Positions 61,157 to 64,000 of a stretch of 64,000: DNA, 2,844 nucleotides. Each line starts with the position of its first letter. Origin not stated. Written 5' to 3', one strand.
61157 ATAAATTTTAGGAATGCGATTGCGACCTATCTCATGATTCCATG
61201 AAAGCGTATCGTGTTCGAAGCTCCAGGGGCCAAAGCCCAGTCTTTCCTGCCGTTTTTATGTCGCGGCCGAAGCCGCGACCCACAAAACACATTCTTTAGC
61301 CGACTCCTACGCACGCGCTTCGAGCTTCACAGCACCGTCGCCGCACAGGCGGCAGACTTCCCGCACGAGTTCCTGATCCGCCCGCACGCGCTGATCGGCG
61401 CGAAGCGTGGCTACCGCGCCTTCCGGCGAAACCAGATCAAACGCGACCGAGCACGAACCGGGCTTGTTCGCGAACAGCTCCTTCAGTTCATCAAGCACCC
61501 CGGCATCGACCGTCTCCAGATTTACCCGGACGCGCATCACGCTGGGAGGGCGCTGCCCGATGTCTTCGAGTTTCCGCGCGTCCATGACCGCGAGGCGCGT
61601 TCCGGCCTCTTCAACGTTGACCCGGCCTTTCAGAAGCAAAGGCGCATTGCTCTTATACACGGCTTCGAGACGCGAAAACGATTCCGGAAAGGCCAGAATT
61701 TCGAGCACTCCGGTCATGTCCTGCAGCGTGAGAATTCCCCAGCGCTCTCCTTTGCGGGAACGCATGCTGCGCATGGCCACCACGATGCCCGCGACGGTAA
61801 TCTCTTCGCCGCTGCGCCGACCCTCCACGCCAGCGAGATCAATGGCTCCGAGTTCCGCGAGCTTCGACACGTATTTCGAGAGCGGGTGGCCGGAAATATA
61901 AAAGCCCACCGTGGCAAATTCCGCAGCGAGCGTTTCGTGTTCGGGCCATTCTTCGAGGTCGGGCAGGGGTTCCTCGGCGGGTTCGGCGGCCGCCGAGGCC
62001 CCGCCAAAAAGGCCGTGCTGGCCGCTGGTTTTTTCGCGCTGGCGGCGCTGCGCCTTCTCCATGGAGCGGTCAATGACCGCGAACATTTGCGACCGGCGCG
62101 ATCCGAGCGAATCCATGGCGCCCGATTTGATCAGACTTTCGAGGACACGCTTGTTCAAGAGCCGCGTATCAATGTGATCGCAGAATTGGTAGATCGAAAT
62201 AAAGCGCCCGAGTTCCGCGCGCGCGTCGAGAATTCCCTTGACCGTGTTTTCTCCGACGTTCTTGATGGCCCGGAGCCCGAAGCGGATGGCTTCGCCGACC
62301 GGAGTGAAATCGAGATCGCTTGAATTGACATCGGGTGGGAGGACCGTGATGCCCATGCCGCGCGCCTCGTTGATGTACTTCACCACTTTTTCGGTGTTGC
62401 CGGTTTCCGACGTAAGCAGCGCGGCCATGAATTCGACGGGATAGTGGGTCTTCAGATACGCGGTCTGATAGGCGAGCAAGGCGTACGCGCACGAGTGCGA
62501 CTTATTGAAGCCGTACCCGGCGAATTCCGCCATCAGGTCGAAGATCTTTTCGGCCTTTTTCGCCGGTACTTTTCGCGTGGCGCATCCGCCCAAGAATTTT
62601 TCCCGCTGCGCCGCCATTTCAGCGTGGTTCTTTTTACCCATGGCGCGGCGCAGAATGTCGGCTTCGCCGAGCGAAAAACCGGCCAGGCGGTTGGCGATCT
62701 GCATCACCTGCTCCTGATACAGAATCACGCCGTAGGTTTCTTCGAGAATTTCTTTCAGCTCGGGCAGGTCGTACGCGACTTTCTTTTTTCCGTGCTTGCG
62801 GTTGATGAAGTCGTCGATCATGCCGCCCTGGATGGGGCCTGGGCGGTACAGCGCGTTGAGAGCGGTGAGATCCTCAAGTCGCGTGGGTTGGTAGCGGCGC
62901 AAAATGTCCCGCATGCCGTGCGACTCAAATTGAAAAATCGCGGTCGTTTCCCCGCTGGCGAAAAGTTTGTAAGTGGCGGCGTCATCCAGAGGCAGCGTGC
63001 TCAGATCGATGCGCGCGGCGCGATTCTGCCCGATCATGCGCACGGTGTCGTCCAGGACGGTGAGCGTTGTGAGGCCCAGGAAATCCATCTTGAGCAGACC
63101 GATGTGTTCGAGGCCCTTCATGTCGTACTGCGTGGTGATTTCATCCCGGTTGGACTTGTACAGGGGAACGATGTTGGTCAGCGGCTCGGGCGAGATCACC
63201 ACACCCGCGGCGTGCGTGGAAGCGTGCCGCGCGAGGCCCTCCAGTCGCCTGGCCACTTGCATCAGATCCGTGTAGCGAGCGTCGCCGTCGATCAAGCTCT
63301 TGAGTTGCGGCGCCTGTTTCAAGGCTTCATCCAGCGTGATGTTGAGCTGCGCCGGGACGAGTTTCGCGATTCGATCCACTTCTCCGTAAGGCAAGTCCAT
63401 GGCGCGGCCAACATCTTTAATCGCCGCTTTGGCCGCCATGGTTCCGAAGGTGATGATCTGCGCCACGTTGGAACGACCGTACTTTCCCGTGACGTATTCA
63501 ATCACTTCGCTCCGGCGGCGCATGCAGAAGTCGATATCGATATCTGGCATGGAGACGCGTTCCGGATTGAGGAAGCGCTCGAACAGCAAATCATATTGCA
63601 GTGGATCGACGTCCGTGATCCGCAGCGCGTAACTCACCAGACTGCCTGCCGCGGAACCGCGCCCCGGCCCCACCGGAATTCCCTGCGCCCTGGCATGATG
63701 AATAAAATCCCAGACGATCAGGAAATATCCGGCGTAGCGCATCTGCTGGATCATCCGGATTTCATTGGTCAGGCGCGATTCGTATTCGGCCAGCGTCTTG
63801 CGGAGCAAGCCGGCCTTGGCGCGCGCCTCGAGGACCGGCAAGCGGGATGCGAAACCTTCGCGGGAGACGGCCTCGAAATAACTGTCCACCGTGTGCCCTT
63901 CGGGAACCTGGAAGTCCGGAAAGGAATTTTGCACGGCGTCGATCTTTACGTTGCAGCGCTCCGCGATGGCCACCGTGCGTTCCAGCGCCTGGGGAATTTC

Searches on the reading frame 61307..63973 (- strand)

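Call 12: search_protein_families(library=pfam, proteins=[window:61307-63973:-])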
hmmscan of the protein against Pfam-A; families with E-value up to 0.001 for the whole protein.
window:61307-63973:- (888 aa): 4 families
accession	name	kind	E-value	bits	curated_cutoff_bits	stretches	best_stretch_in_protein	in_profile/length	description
PF07733.18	DNA_pol3_alpha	-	6.4e-107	357.4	23.9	1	54-300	13-260/260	Bacterial DNA polymerase III alpha NTPase domain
PF17657.6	DNA_pol3_finger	-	2.4e-68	229.1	22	1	303-466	1-164/166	Bacterial DNA polymerase III alpha subunit finger domain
PF14579.12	HHH_6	-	5.7e-30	103.8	25.6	1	541-630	1-90/90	Helix-hairpin-helix motif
PF01336.31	tRNA_anti-codon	-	3.5e-07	30.5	27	1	725-794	1-67/75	OB-fold nucleic acid binding domain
